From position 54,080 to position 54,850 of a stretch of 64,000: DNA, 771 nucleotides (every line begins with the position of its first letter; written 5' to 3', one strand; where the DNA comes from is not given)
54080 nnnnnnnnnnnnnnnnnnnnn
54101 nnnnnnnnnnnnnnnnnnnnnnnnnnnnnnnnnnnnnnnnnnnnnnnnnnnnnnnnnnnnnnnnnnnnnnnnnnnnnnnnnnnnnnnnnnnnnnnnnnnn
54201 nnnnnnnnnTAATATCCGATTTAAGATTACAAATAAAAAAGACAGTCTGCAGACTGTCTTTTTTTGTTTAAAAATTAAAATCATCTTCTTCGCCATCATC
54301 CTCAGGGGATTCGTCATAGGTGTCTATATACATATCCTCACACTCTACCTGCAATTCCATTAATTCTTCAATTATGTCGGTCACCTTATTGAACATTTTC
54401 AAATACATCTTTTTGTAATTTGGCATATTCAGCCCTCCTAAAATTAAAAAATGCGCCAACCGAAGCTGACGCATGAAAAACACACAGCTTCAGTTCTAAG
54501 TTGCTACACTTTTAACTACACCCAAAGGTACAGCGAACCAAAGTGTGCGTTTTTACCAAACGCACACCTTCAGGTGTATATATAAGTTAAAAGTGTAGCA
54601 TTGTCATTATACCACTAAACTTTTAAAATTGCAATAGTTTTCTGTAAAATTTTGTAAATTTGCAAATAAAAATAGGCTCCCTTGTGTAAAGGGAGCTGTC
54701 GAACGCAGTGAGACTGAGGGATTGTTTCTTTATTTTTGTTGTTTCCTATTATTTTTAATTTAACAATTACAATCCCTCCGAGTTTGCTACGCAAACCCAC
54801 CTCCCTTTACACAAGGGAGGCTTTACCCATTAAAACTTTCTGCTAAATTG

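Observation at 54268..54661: Module copy 2: same RNA architecture with different stem sequences (compensatory change between paralogs)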

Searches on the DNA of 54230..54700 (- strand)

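Call 18: search_rna_families(source=window, start=54230, end=54700, threshold=evalue, max_evalue=10)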
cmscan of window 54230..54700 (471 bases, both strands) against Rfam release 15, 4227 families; matches with E-value up to 10: 19.
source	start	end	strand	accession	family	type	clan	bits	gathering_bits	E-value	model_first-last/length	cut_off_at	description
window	54238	54289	-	RF02844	RefA9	Gene; antisense;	-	24.9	49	0.12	1-64/64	no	Enterococcus sRNA A9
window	54232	54290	-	RF02064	STnc370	Gene; sRNA;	-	22.5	54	1.5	1-71/71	no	Enterobacterial sRNA STnc370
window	54234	54278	+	RF02433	SpF36_sRNA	Gene; sRNA;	-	20.5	48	2.7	1-51/51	no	Streptococcus sRNA SpF36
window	54503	54599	-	RF03556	mir-559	Gene; miRNA;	-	20.4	95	0.25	1-91/91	no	mir-559 microRNA precursor family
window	54238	54303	-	RF02397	sau-5971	Gene; sRNA;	-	19.9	90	0.39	1-96/96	no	Staphylococcus sRNA sau-5971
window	54230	54290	+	RF02434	SpF39_sRNA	Gene; sRNA;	-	19.4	60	7.8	11-109/109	5'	Streptococcus sRNA SpF39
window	54255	54283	+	RF00743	mir-308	Gene; miRNA;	-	19.1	60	0.23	18-46/63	no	mir-308 microRNA precursor family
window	54380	54457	+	RF03100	RAGATH-27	Gene; sRNA;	-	19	76.1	4.3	1-86/86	no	RAGATH-27 RNA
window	54381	54468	+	RF02393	sau-59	Gene; sRNA;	-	18.7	80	5.5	1-128/128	no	Staphylococcus sRNA sau-59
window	54255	54293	+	RF02280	TtnuCD3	Gene; snRNA; snoRNA; CD-box;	-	17.5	70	6.8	1-72/72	no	Tetrahymena snoRNA TtnuCD3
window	54230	54269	+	RF02059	STnc50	Gene; sRNA;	-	17.3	55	3.3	44-84/84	5'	Salmonella enterica sRNA STnc40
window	54230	54292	-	RF00221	SNORD43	Gene; snRNA; snoRNA; CD-box;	CL00059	17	45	0.78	1-64/64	no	Small nucleolar RNA SNORD43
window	54502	54600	-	RF04241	mir-5014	Gene; miRNA;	-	16.7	101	1.3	1-123/123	no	mir-5014 microRNA precursor family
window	54565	54678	-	RF01617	ceN113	Gene; snRNA; snoRNA; CD-box;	-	16.2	40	6.4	1-131/131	no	Caenorhabditis snoRNA ceN113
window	54445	54493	-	RF01890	lincRNA-p21_2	Gene; lncRNA;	-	14.4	70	3.8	1-52/52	no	LincRNA-p21 conserved region 2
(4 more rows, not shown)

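Call 52: build_rna_model(alignment_id=A4, structure=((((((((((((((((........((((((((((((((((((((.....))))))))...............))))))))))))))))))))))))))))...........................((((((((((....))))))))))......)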
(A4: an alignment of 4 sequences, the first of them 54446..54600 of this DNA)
Model R1 built from alignment A4 (4 sequences, 157 columns); structure: as given.
model positions 155; base pairs 46; branch points 1; effective number of sequences 0.79; information 0.591 bits per position. Calibrated on 0.2 Mb of random sequence (short: E-values are rough).
structure used (alignment columns):
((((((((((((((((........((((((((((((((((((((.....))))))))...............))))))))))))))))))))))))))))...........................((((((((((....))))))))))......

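Call 53: search_with_rna_model(model_id=R1, sources=[window, L001, L002, L003, L004, L006, L007, L020, L030, L031, L032, L033, L005, L009, L010, L012, L013, L014], max_evalue=10, make_alignment=true)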
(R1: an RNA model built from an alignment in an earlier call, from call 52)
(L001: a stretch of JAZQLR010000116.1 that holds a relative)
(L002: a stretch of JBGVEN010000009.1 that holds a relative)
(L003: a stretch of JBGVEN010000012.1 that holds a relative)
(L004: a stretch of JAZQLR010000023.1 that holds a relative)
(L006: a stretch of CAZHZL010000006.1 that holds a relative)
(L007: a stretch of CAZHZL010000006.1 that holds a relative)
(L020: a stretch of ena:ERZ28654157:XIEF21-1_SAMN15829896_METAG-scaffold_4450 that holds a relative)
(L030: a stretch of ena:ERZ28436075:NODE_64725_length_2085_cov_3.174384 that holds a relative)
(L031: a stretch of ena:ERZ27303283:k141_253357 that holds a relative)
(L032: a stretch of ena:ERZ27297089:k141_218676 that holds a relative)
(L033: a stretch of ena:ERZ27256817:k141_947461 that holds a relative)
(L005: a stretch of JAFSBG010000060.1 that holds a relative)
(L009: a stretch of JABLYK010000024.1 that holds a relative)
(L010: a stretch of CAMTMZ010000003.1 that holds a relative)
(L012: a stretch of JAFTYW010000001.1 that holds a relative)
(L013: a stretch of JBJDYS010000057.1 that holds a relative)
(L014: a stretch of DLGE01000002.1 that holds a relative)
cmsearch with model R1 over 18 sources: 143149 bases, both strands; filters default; matches with E-value up to 10: 18.
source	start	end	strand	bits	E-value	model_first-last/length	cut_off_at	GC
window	54446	54600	-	194.7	3.2e-44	1-155/155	no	0.41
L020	1194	1349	+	192.2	1.3e-43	1-155/155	no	0.44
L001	983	1136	+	192.1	1.4e-43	1-155/155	no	0.44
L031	787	942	+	187.2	1.9e-42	1-155/155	no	0.46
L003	2827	2979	+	63.5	4e-13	1-155/155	no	0.4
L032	69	221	+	61.1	1.5e-12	1-155/155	no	0.41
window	24528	24691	-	57.3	1.2e-11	1-155/155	no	0.38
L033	90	251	+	55.2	3.8e-11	1-155/155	no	0.4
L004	2812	2980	+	52.7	1.5e-10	1-155/155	no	0.38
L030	212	298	+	49.4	9e-10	1-155/155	no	0.41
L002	2912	2978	+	47.5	2.5e-09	1-155/155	no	0.4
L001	561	670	+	40.9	9.3e-08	1-155/155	no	0.42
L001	960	1080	-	26.5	0.00024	1-155/155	no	0.37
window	54502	54625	+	24.6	0.00068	1-155/155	no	0.36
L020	1170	1293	-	24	0.00092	1-155/155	no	0.36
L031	763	886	-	22.2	0.0025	1-155/155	no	0.4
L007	2816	2970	+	20.6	0.006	1-155/155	no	0.33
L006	2895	2970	+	20.5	0.0063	1-155/155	no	0.36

Alignment A5: 18 matches aligned to the model, 265 columns, each read 5' to 3' on its own strand. Consensus structure (alignment columns), stored with it:
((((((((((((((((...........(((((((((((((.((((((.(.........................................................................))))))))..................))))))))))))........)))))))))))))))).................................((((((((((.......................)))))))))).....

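Call 54: search_with_rna_model(model_id=R1, sources=[window, L001, L003, L004, L020, L031, L032, L033], max_evalue=1e-9, make_alignment=true, show_alignments=0)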
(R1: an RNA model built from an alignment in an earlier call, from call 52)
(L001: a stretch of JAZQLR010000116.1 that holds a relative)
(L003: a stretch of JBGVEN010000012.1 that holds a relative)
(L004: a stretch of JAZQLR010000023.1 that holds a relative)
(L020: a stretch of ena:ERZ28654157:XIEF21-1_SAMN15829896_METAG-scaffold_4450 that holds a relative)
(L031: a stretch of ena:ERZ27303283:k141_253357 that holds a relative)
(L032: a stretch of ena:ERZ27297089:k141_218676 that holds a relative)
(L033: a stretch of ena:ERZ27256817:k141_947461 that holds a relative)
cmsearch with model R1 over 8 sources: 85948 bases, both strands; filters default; matches with E-value up to 1e-9: 9.
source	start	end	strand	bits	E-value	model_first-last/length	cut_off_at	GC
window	54446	54600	-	194.7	1.9e-44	1-155/155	no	0.41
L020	1194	1349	+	192.2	7.5e-44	1-155/155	no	0.44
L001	983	1136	+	192.1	8.1e-44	1-155/155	no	0.44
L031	787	942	+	187.2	1.1e-42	1-155/155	no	0.46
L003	2827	2979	+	63.5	2.4e-13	1-155/155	no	0.4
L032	69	221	+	61.1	9.2e-13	1-155/155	no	0.41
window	24528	24691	-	57.3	7.2e-12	1-155/155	no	0.38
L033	90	251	+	55.2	2.3e-11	1-155/155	no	0.4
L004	2812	2980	+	52.7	8.8e-11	1-155/155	no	0.38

Alignment A6: 9 matches aligned to the model, 190 columns, each read 5' to 3' on its own strand. Consensus structure (alignment columns), stored with it:
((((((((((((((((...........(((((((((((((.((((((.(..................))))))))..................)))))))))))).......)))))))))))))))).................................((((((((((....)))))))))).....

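Call 73: search_dna_similar(query=window:54268-54661:-, collection=phages, mode=distant, max_evalue=0.001, max_rows=10)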
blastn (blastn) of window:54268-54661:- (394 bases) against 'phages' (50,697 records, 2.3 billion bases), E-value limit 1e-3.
Records with a match: 1; places in all: 1; records where one place covers at least 80% of the query: 0.
Best place of each record, by identity: 80-90% 1.
By first word of the organism name: Bacteriophage 1.
By host as written in the record: - 1.
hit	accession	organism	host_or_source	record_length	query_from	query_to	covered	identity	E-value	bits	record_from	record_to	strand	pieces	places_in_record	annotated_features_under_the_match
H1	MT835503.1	Bacteriophage sp.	human fecal samples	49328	178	223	12%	85.1%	7e-4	51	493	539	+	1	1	record has no annotation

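Call 74: search_dna_similar(query=window:54268-54661:-, collection=plasmids, mode=distant, max_evalue=0.001, max_rows=10)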
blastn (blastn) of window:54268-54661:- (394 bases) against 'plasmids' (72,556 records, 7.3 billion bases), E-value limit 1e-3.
No match.

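Call 75: get_annotated_region(hit=H1, flank=700)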
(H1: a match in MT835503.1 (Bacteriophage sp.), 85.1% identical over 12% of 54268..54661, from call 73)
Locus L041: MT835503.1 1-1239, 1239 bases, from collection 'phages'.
description: UNVERIFIED: Bacteriophage sp. clone scaffold_54 genomic sequence.
organism: Bacteriophage sp. (NCBI taxid 38018)
taxonomy: Viruses
host: -; source: human fecal samples; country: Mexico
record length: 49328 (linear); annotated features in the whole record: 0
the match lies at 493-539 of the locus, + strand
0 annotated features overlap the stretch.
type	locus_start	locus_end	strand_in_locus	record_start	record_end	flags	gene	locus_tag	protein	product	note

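Call 77: search_with_rna_model(model_id=R1, sources=[L041, L034, L039, L037, L040], max_evalue=1)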
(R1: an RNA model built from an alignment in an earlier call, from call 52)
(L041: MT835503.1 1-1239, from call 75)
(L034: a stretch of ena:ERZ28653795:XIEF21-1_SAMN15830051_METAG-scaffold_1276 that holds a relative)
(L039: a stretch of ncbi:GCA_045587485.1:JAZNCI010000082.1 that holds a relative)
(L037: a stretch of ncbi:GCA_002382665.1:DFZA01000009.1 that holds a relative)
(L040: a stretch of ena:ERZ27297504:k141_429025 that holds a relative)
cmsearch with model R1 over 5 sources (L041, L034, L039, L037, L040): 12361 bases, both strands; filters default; matches with E-value up to 1: 3.
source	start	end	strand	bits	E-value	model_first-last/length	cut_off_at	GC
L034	811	986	+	63.5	3.4e-14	1-155/155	no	0.38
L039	1372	1479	+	35.9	1.2e-07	1-155/155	no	0.44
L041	469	531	+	33.6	4.2e-07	1-155/155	no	0.48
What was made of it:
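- A covariance model built from four type-C leaders finds types A, B, D and H full length at 52-63 bits (calls 53, 54, 77).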

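Call 83: search_dna_similar(query=L041:325-545:+, collection=phages, mode=distant, max_evalue=0.1, max_rows=20)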
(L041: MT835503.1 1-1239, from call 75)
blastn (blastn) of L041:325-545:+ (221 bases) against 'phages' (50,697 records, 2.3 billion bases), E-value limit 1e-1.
Records with a match: 1; places in all: 1; records where one place covers at least 80% of the query: 1.
Best place of each record, by identity: >=99% 1.
By first word of the organism name: Bacteriophage 1.
By host as written in the record: - 1.
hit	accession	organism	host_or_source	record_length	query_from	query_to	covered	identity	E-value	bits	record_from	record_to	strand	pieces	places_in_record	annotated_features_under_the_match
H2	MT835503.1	Bacteriophage sp.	human fecal samples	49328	1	221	100%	100.0%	2e-109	399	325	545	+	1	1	record has no annotation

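Call 84: search_dna_similar(query=L041:325-545:+, collection=plasmids, mode=distant, max_evalue=0.1, max_rows=20)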
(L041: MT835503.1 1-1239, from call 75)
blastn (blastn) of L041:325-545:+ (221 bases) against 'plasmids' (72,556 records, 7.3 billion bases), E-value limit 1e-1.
No match.
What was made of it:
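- Tried and rejected: Nothing was found in plasmids (calls 74, 84).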

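Call 86: search_with_rna_model(model_id=R1, sources=[L053], max_evalue=10, filters=off)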
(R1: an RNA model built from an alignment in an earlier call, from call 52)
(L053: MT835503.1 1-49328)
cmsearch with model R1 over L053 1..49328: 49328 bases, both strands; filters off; matches with E-value up to 10: 33.
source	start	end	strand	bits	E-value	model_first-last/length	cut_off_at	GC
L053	469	531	+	33.7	1.7e-06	1-155/155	no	0.48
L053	36226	36289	+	11.8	0.25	1-155/155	no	0.53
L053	11911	11988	+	9.5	0.86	1-155/155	no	0.26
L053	13199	13283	+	9.3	0.96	1-155/155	no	0.53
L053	25223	25274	-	9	1.2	1-155/155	no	0.33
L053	36703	36796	-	8.5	1.5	1-155/155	no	0.31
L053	9938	10015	+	8.3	1.7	1-155/155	no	0.38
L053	7692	7819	-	7.3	2.9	1-155/155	no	0.48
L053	47815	47881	-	7.2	3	1-155/155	no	0.48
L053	39417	39490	-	6.8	3.8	1-155/155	no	0.31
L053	33617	33684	-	6.7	4.1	1-155/155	no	0.34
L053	27776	27847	+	6.5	4.5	1-155/155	no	0.5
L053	44077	44096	-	6.4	4.8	129-148/155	no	0.65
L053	13323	13385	+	6.4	4.8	1-155/155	no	0.37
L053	14475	14552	+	6.3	5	1-155/155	no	0.27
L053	34187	34267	+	6.2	5.4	1-155/155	no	0.64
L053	38520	38590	-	6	5.9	1-155/155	no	0.32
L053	37187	37280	+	6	5.9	1-155/155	no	0.47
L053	38510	38574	+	5.9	6.3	1-155/155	no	0.26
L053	33525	33650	+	5.9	6.4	1-155/155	no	0.41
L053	2871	2991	+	5.9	6.4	1-155/155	no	0.35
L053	40900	40931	-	5.7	7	119-150/155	no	0.62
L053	40902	40921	+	5.7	7.1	129-148/155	no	0.65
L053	23408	23480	+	5.5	7.7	1-155/155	no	0.38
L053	9671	9795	-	5.5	7.8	1-155/155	no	0.49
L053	22919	22943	+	5.5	7.9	36-60/155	no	0.36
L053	13320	13402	-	5.3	8.6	1-155/155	no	0.35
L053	46972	47035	-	5.3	8.7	1-155/155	no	0.36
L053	46040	46159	-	5.3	8.8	1-155/155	no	0.37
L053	37428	37525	+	5.1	9.6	1-155/155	no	0.47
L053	43430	43455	+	5.1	9.7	36-62/155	no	0.46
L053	27668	27685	+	5.1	9.7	130-147/155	no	0.5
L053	41994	42109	-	5.1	10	1-155/155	no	0.52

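Call 88: search_rna_families(source=L041, start=300, end=580, threshold=evalue, max_evalue=1)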
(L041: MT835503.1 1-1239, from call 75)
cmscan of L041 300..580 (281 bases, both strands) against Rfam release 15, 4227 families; matches with E-value up to 1: 1.
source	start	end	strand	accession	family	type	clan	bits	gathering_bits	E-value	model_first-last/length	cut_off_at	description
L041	460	514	-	RF01933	bxd_5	Gene; lncRNA;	-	13.3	50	0.65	1-57/57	no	Bithoraxoid conserved region 5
